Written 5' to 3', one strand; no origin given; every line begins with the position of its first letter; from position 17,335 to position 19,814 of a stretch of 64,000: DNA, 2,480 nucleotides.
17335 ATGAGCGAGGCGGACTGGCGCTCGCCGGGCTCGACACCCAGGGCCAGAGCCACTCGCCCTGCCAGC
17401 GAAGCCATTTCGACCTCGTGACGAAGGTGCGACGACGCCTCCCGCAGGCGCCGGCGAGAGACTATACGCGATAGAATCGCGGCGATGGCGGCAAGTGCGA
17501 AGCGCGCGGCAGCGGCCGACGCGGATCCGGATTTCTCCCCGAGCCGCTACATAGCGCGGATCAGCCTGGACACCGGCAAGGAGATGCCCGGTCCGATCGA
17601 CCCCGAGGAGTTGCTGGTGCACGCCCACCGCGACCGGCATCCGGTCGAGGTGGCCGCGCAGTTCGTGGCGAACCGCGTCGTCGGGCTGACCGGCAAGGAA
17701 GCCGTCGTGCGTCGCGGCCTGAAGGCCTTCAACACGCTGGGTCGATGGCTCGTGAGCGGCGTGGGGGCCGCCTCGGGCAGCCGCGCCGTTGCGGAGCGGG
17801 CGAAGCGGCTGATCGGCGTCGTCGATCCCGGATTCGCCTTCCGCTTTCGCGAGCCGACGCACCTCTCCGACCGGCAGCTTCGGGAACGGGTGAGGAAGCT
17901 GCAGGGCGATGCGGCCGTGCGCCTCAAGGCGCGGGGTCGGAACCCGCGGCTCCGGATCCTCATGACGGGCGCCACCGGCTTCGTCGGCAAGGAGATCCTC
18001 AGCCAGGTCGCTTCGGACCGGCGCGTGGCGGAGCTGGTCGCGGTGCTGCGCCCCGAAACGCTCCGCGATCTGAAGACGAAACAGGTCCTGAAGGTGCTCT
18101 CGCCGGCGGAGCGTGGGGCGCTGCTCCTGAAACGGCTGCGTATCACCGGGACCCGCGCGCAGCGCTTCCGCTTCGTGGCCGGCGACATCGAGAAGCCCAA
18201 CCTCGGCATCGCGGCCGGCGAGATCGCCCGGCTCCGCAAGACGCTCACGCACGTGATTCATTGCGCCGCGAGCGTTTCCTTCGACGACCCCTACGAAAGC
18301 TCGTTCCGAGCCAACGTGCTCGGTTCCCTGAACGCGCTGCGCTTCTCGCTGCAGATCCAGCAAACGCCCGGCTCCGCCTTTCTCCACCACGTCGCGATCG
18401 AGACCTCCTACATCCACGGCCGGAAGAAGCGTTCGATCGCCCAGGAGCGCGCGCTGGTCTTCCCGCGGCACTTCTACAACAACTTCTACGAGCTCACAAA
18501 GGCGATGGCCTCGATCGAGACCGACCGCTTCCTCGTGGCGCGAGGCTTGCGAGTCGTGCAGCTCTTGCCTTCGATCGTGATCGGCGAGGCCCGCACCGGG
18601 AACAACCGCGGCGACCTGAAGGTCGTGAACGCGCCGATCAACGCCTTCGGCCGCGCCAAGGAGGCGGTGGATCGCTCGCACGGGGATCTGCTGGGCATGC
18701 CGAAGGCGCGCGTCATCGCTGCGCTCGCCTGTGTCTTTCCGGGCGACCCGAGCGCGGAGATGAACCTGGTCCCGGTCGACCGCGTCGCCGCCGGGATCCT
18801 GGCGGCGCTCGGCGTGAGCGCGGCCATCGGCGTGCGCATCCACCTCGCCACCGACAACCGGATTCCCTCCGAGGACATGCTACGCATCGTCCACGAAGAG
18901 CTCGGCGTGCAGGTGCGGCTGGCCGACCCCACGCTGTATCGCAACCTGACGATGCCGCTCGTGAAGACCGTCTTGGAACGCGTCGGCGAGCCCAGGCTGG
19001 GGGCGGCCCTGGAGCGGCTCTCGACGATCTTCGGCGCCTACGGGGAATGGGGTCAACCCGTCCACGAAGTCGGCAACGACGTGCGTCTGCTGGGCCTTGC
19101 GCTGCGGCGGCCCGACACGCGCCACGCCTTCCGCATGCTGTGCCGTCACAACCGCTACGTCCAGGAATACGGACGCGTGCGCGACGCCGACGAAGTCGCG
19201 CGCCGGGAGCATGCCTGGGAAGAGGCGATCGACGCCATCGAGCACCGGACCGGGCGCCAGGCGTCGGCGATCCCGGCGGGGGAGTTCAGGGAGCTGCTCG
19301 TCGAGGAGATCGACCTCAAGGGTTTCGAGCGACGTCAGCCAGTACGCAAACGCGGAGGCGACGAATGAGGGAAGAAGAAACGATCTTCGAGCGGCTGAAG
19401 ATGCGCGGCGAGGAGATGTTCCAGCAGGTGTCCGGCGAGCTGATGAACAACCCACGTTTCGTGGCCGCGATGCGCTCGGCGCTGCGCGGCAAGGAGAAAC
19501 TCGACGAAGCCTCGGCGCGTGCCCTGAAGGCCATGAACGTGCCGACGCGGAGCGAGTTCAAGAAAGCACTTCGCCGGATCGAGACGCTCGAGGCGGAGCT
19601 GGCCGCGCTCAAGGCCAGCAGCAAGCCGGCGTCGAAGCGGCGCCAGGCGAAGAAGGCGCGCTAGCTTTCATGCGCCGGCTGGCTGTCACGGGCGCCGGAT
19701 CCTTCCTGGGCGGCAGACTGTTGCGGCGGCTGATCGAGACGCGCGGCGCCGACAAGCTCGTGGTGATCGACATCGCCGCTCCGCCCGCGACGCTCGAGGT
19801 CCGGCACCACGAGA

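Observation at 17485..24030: Lipid/storage-body-like locus: PhaR and two phasins with a fatty-acyl-reductase-like enzyme, PlsC, an SDR epimerase and a patatin lipase, but no PHA synthase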

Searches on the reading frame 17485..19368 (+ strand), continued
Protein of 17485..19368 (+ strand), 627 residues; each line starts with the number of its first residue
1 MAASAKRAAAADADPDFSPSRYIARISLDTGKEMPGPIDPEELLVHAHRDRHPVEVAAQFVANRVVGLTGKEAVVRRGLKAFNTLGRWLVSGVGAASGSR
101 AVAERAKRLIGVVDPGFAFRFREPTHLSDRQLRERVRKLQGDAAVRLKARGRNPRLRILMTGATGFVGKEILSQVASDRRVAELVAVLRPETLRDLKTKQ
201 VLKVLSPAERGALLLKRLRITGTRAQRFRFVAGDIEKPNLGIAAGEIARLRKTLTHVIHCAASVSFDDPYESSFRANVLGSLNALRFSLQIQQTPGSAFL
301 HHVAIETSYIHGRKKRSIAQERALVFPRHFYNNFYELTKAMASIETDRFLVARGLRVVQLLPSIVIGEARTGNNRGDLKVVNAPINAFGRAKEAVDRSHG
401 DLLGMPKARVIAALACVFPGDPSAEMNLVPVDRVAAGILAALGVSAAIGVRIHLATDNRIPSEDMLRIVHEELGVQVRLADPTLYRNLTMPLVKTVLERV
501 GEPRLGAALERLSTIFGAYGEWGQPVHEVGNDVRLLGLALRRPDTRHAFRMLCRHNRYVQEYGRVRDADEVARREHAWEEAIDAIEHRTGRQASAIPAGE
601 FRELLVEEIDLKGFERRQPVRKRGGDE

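Call 41: list_cluster_members(proteins=[P0242, P0243, P0245, P0248, P0249, P0252, P0253, P0255, P0258, P0241])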
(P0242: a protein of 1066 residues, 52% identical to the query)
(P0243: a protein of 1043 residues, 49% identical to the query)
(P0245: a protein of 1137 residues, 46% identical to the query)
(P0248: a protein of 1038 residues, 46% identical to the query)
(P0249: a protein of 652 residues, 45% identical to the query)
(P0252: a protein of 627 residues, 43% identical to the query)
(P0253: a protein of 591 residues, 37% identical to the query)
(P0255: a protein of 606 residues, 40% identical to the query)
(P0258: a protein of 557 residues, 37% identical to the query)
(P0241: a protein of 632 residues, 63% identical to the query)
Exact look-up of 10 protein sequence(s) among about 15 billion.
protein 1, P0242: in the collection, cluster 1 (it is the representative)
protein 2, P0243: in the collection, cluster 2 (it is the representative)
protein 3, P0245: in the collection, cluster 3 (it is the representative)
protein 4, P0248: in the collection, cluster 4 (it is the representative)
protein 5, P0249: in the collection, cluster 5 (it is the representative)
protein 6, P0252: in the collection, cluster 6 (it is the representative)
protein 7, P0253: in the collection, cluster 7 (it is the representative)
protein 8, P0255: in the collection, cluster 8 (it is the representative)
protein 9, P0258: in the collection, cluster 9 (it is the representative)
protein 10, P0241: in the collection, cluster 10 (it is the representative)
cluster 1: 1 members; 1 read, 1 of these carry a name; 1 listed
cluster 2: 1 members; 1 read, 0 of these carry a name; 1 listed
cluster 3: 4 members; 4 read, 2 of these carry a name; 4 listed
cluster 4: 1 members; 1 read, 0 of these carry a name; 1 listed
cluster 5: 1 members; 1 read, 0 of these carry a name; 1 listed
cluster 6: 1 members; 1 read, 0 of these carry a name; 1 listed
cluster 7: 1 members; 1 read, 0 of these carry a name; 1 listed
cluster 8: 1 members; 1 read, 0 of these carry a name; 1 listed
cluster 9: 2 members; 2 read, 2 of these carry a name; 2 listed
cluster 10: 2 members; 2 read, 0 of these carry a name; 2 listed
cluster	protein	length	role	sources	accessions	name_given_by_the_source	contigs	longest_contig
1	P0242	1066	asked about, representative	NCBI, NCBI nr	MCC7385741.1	MAG: wax ester/triacylglycerol synthase family O-acyltransferase [Deltaproteobacteria ... | wax ester/triacylglycerol synthase family O-acyltransferase [Deltaproteobacteria ...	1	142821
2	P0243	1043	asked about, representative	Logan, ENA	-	-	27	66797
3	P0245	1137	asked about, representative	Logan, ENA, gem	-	-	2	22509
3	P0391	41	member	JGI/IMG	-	hypothetical protein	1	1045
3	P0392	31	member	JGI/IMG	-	hypothetical protein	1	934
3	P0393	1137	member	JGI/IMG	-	-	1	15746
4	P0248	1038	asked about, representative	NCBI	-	-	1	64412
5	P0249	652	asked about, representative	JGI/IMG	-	-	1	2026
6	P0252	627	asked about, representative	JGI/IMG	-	-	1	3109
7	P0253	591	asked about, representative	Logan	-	-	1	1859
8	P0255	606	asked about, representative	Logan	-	-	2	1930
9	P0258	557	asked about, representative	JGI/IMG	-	nucleoside-diphosphate-sugar epimerase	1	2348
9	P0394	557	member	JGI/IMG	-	nucleoside-diphosphate-sugar epimerase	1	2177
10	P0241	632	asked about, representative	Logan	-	-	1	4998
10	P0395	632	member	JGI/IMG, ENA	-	-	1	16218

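Call 42: find_encoding_contigs(protein=P0242, flank=10000, max_places=3)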
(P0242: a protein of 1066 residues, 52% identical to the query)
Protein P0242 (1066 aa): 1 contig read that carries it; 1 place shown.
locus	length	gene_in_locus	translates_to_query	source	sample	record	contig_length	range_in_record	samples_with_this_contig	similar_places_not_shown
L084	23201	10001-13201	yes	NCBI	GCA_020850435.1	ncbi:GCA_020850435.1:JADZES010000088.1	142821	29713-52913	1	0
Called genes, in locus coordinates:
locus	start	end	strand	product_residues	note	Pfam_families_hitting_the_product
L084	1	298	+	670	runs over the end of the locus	PF13522:GATase_6, PF13537:GATase_7, PF00733:Asn_synthase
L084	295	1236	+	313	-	-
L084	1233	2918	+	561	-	-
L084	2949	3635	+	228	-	-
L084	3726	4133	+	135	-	-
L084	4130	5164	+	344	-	-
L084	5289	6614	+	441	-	PF01391:Collagen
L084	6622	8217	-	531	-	PF00069:Pkinase, PF07714:PK_Tyr_Ser-Thr, PF03109:ABC1 (weak)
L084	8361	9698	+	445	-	PF07603:Lcl_C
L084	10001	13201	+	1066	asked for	PF01370:Epimerase, PF07993:NAD_binding_4, PF03007:WS_DGAT_cat, PF06974:WS_DGAT_C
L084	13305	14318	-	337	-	PF00092:VWA (weak)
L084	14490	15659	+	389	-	-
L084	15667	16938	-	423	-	PF01029:NusB, PF01189:Methyltr_RsmB-F, PF01728:FtsJ (weak)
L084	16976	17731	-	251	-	-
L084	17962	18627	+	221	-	PF00834:Ribul_P_3_epim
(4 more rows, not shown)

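Call 43: find_encoding_contigs(protein=P0248, flank=8000, max_places=2)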
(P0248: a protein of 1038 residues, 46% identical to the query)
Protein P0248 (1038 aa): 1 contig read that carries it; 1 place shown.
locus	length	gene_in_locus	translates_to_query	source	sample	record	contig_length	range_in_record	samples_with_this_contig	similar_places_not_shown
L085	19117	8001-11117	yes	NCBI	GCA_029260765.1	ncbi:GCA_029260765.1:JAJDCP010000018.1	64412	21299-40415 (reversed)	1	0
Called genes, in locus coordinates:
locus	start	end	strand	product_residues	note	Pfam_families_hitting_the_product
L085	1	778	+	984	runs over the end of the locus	PF02310:B12-binding, PF04055:Radical_SAM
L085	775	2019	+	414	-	PF04055:Radical_SAM, PF13186:SPASM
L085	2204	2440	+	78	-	-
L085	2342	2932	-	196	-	-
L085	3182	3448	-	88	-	-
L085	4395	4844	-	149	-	PF00571:CBS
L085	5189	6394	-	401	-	PF02230:Abhydrolase_2, PF13646:HEAT_2 (weak)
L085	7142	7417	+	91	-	-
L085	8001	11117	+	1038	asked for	PF01370:Epimerase, PF07993:NAD_binding_4, PF03007:WS_DGAT_cat, PF06974:WS_DGAT_C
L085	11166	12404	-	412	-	PF00990:GGDEF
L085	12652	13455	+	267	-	PF01209:Ubie_methyltran (weak), PF13847:Methyltransf_31, PF08241:Methyltransf_11, PF08242:Methyltransf_12, PF13649:Methyltransf_25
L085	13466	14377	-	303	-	PF12773:DZR, PF07719:TPR_2 (faint)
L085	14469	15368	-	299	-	PF00126:HTH_1, PF03466:LysR_substrate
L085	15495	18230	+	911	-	PF00330:Aconitase, PF00694:Aconitase_C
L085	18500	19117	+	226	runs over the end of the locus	-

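Call 44: find_encoding_contigs(protein=P0243, flank=8000, max_places=2)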
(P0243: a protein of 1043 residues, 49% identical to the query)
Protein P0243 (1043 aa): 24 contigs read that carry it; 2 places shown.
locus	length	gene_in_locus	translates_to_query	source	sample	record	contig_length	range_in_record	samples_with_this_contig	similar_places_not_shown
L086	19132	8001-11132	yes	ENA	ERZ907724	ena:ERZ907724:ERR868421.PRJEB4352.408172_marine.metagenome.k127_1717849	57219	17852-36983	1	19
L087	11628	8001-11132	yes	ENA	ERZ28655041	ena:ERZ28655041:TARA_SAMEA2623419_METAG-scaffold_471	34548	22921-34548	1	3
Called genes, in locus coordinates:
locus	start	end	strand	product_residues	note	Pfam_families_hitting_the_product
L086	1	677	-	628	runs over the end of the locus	PF08486:SpoIID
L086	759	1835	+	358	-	-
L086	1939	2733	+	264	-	-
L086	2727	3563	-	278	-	PF09234:DUF1963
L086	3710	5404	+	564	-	PF07690:MFS_1, PF00854:PTR2 (weak)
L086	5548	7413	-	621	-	PF01637:ATPase_2 (faint), PF13191:AAA_16 (faint), PF00004:AAA (weak), PF13481:AAA_25 (faint), PF17871:AAA_lid_9, PF00004:AAA, PF17871:AAA_lid_9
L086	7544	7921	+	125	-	-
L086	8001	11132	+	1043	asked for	PF01370:Epimerase, PF07993:NAD_binding_4, PF03007:WS_DGAT_cat, PF00668:Condensation, PF06974:WS_DGAT_C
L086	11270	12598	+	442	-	PF08308:PEGA (weak)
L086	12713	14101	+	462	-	PF07690:MFS_1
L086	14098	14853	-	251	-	PF00106:adh_short, PF01370:Epimerase (faint), PF08659:KR, PF13561:adh_short_C2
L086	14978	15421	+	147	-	-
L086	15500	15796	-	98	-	-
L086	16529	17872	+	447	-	PF05819:NolX (weak)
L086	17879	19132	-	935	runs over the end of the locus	PF01564:Spermine_synth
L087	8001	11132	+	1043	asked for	PF01370:Epimerase, PF07993:NAD_binding_4, PF03007:WS_DGAT_cat, PF00668:Condensation, PF06974:WS_DGAT_C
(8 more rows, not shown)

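Call 70: predict_structure(alignment_id=A1)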
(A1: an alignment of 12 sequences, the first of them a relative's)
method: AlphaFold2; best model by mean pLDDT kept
length: 627 residues; sequences in the alignment: 12
mean_pLDDT: 50.1   pTM: 0.43
mean pLDDT of the five models: 50.1, 46.2, 45.9, 44.0, 40.5
residues with pLDDT >= 90: 18; 70-90: 124; 50-70: 132; < 50: 353
segments of 3 or more residues with pLDDT < 50: 1-15, 43-73, 123-144, 151-153, 263-269, 306-338, 350-401, 403-566, 620-627
pLDDT, mean of each block of 10 residues (from residue 1): 35 49 58 61 41 39 39 49 61 59 56 52 40 43 49 69 68 75 86 67 83 81 89 87 91 78 47 63 77 73 50 28 27 44 50 38 25 24 25 37 45 32 26 29 26 22 29 27 34 42 42 33 25 36 35 30 41 66 77 60 78 66 38
secondary structure, 60 per line:
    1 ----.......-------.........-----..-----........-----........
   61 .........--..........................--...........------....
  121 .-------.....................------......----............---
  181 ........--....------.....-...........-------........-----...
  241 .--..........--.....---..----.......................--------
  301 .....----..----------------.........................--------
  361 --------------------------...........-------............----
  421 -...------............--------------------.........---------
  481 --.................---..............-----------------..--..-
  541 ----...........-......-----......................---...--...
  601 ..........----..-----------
elements in order: H5-11 H19-22 E23-27 H40-47 H53-69 H72-97 H100-110 E117-121 H129-149 E156-161 H166-177 E181-188 E191-194 E201-205 H207-217 E228-232 H238-241 H244-253 E256-260 H270-292 E301-305 H328-352 H387-397 H405-416 H431-442 H463-471 H483-499 H503-516 H545-555 H557-562 H568-589 H598-608

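Call 81: search_protein_families(library=padloc, max_evalue=0.001, proteins=[window:17485-19368:+])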
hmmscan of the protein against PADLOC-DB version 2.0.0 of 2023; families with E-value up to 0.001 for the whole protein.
window:17485-19368:+ (627 aa): 0 families

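Call 82: find_encoding_contigs(protein=P0245, flank=8000, max_places=2)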
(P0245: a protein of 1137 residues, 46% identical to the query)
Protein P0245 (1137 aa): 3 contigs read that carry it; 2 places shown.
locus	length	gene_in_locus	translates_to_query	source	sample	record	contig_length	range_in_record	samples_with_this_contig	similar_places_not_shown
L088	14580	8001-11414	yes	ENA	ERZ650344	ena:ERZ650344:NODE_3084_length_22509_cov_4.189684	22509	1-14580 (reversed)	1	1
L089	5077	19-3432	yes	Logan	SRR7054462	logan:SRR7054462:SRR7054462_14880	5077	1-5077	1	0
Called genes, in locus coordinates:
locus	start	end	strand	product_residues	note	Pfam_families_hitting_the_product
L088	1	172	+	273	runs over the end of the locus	-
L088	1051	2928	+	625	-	PF23416:DUF7107 (faint), PF11617:Cu-binding_MopE (faint)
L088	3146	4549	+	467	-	-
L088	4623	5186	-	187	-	PF13302:Acetyltransf_3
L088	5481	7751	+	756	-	-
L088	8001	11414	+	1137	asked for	PF01073:3Beta_HSD (weak), PF01370:Epimerase, PF07993:NAD_binding_4, PF00668:Condensation (faint), PF03007:WS_DGAT_cat, PF06974:WS_DGAT_C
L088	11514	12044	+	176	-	-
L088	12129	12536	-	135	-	-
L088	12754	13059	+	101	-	PF06224:AlkZ-like (weak)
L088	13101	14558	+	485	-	PF14706:Tnp_DNA_bind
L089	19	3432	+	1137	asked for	PF01073:3Beta_HSD (weak), PF01370:Epimerase, PF07993:NAD_binding_4, PF00668:Condensation (faint), PF03007:WS_DGAT_cat, PF06974:WS_DGAT_C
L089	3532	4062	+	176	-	-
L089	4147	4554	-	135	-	-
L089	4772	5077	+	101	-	PF06224:AlkZ-like (weak)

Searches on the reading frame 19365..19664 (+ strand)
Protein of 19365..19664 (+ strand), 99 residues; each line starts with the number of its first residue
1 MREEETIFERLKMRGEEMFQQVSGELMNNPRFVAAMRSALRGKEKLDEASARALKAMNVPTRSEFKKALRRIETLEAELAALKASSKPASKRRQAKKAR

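Call 3: search_protein_families(library=pfam, max_evalue=0.01, proteins=[window:19365-19661:+])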
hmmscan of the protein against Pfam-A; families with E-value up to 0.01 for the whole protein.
seq(99 aa): 2 families
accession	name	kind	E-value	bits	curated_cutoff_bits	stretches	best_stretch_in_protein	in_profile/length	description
PF09712.15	PHA_synth_III_E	-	0.00012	22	25.7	1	16-83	253-311/311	Poly(R)-hydroxyalkanoic acid synthase subunit (PHA_synth_III_E)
PF05597.16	Phasin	-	0.00025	21.5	28.8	1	44-83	86-125/126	Poly(hydroxyalcanoate) granule associated protein (phasin)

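Call 4: search_protein_families(library=ncbifam, max_evalue=0.01, proteins=[window:19365-19661:+])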
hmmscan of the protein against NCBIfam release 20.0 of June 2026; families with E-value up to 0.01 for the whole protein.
seq(99 aa): 2 families
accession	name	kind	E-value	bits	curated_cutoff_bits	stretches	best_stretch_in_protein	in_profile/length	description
TIGR01834.1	PHA_synth_III_E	subfamily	4.9e-06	26.3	154.95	1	17-89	256-319/324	class III poly(R)-hydroxyalkanoic acid synthase subunit PhaE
TIGR01837.1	PHA_granule_1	subfamily_domain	0.001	19.1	94.7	1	43-83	76-116/118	poly(hydroxyalkanoate) granule-associated protein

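Call 60: search_protein_families(library=pfam, alignment_id=A2, max_evalue=0.01)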
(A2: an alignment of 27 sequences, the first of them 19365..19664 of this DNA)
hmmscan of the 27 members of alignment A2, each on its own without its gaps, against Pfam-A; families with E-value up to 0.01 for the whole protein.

A. member 1, window:19365-19664:+ (99 aa): 2 families
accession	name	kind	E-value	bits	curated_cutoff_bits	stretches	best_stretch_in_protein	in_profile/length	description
PF09712.15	PHA_synth_III_E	-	0.00012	22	25.7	1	16-83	253-311/311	Poly(R)-hydroxyalkanoic acid synthase subunit (PHA_synth_III_E)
PF05597.16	Phasin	-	0.00025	21.5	28.8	1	44-83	86-125/126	Poly(hydroxyalcanoate) granule associated protein (phasin)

B. families by the number of members that match (of 27 scanned): 11 families
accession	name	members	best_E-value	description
PF05597.16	Phasin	27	1.9e-07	Poly(hydroxyalcanoate) granule associated protein (phasin)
PF09712.15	PHA_synth_III_E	24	3.3e-07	Poly(R)-hydroxyalkanoic acid synthase subunit (PHA_synth_III_E)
PF14389.11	Lzipper-MIP1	2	0.0074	Leucine-zipper of ternary complex factor MIP1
PF07716.20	bZIP_2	1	0.003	Basic region leucine zipper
PF06428.16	Sec2p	1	0.0042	GDP/GTP exchange factor Sec2p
PF08010.17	Phage_30_3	1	0.0049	Bacteriophage protein GP30.3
PF11336.14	DUF3138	1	0.0068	Protein of unknown function (DUF3138)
PF23345.1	NUP160_helical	1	0.0075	Nucleoporin NUP160, helical domain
PF24922.1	ACBP4_C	1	0.0086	Acyl-CoA-binding domain-containing protein 4-6, C-terminal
PF19491.4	DUF6026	1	0.0092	Family of unknown function (DUF6026)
PF23991.1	DUF7310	1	0.0096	Coiled-coil region of unknown function (DUF7310)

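Call 81: search_protein_families(library=padloc, max_evalue=0.001, proteins=[window:19365-19664:+])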
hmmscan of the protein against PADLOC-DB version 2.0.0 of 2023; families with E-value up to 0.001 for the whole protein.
window:19365-19664:+ (99 aa): 0 families
